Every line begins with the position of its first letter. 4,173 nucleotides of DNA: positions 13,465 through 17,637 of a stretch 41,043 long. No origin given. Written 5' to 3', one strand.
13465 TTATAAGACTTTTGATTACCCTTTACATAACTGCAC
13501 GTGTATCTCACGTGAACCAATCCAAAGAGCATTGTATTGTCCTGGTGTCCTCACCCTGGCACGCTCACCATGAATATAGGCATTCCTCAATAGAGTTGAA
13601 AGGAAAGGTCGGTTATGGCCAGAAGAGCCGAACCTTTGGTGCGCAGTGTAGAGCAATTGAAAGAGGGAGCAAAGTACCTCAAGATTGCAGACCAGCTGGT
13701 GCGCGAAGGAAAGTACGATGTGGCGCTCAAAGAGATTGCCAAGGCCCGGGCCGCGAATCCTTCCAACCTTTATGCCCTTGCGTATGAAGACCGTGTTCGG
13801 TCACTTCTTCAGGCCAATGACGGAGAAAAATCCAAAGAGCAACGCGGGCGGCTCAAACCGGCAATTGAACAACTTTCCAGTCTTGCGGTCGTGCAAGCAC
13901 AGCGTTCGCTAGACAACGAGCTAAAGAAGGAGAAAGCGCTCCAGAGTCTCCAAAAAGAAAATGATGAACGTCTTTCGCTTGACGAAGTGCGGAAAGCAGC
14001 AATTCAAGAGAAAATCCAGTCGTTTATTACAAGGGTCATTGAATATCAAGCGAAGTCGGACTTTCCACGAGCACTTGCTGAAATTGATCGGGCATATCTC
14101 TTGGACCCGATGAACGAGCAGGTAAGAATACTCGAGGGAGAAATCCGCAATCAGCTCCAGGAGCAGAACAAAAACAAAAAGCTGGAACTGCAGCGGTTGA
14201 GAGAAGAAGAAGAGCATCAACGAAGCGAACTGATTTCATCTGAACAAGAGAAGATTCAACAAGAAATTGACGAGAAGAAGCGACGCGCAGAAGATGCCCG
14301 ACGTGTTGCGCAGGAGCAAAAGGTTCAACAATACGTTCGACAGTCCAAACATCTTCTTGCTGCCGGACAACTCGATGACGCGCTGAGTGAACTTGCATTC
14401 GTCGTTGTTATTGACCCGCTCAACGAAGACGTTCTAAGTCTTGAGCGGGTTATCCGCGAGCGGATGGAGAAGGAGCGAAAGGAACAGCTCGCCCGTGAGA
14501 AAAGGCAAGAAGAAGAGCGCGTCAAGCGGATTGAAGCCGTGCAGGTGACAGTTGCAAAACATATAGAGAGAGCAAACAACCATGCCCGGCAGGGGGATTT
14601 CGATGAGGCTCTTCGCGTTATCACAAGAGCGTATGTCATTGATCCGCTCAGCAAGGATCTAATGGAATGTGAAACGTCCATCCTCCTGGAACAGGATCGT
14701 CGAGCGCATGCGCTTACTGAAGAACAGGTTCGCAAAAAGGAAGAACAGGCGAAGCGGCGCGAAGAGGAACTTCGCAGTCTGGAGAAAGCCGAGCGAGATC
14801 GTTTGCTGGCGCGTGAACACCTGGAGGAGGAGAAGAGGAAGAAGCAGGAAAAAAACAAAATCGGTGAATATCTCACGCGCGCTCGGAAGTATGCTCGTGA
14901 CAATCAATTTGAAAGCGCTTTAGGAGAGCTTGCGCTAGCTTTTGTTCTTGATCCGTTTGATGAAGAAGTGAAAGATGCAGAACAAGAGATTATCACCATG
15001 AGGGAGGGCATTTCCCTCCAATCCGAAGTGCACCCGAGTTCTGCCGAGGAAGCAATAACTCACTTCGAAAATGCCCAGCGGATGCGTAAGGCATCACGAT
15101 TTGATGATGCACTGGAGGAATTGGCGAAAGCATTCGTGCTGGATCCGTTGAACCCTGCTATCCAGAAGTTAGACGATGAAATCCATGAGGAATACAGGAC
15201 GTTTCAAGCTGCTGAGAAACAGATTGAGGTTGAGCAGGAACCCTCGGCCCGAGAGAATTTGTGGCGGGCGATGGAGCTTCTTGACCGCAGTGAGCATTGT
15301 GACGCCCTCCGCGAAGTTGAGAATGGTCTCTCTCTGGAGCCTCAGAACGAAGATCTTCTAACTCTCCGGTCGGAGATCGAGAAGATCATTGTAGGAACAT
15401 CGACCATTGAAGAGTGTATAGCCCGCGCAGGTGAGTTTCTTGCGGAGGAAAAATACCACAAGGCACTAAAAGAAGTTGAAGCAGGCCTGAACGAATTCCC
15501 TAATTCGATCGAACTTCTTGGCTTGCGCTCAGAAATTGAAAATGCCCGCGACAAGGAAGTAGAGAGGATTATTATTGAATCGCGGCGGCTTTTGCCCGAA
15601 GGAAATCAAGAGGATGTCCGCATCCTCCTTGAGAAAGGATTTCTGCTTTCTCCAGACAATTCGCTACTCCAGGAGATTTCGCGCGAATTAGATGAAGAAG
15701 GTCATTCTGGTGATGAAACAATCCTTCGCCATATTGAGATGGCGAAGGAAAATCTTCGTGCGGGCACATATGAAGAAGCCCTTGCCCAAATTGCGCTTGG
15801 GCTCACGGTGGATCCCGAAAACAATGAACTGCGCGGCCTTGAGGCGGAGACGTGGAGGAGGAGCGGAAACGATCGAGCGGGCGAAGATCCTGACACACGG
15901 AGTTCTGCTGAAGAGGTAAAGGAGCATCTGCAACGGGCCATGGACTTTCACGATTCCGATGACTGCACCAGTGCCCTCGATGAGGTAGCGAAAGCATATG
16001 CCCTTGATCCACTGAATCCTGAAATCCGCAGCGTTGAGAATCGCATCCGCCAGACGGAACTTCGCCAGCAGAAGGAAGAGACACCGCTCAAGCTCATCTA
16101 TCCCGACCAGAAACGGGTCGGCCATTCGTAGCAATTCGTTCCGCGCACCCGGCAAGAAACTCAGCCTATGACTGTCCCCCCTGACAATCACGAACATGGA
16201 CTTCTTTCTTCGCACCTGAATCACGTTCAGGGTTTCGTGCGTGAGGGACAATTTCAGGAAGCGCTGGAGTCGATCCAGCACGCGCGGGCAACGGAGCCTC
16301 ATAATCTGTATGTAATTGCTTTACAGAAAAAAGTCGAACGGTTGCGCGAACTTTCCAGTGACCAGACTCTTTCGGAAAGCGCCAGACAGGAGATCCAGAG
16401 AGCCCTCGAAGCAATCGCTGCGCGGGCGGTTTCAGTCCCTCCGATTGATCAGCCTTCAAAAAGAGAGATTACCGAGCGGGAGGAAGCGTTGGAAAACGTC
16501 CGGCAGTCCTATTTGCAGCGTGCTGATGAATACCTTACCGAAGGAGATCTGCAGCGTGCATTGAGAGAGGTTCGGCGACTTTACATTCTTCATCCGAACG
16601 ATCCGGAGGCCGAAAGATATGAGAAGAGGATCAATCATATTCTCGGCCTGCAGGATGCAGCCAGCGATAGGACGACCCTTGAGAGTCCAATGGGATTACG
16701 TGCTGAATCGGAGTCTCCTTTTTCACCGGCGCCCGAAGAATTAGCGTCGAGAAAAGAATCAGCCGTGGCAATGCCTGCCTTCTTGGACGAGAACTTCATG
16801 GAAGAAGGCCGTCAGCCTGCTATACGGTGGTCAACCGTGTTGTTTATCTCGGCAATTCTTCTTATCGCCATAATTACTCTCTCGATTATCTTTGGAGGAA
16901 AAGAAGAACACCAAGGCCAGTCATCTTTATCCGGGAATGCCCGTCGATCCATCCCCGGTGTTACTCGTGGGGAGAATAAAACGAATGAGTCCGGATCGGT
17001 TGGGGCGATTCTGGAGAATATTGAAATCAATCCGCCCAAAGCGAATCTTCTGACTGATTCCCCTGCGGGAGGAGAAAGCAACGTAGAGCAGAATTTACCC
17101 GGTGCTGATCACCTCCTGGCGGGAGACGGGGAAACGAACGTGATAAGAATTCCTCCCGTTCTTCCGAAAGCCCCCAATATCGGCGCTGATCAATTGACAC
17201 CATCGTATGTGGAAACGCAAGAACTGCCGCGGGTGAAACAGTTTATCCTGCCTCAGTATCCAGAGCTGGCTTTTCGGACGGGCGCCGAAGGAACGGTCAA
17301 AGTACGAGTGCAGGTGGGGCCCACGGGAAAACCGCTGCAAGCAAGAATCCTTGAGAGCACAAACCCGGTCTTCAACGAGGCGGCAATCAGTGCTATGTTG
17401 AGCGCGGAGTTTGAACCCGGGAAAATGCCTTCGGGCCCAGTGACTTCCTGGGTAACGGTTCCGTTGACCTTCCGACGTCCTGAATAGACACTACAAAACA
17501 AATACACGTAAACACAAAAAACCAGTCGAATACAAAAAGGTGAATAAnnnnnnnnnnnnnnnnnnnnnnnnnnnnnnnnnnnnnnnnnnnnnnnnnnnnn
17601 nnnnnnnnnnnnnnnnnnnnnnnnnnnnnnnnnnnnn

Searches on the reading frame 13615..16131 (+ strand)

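Call 15: search_protein_families(library=pfam, proteins=[window:13615-16131:+], max_evalue=0.00001)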
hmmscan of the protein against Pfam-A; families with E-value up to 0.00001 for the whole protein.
window:13615-16131:+ (838 aa): 4 families
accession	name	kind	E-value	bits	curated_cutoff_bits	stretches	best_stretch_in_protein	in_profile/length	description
PF13428.12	TPR_14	-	1.2e-15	56.9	23.5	0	318-350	6-38/44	Tetratricopeptide repeat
PF14853.12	Fis1_TPR_C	-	6.1e-11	42.8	25.3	0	251-287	15-51/53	Fis1 C-terminal tetratricopeptide repeat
PF07719.23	TPR_2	-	4.8e-09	36.1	27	0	316-344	4-32/34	Tetratricopeptide repeat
PF13432.12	TPR_16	-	4.9e-06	27.3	32.7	0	22-67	1-44/65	Tetratricopeptide repeat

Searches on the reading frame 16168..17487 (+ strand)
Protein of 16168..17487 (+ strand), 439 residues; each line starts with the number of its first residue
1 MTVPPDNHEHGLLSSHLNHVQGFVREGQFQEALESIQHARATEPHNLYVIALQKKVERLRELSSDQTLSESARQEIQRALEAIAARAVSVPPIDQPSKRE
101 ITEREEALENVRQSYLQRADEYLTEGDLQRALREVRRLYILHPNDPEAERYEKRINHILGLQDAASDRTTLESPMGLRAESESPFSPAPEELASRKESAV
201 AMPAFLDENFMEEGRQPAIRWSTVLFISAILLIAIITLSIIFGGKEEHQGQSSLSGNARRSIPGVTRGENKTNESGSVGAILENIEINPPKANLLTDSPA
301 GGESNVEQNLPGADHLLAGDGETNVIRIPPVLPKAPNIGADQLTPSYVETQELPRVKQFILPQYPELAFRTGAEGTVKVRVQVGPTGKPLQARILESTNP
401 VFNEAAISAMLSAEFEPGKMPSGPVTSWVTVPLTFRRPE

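Call 15: search_protein_families(library=pfam, proteins=[window:16168-17487:+], max_evalue=0.00001)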
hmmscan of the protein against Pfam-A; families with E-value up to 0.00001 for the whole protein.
window:16168-17487:+ (439 aa): 1 family
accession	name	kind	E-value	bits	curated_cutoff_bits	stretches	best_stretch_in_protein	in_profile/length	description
PF03544.19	TonB_C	-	7.8e-16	58.7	24.6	1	362-436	3-78/79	Gram-negative bacterial TonB protein C-terminal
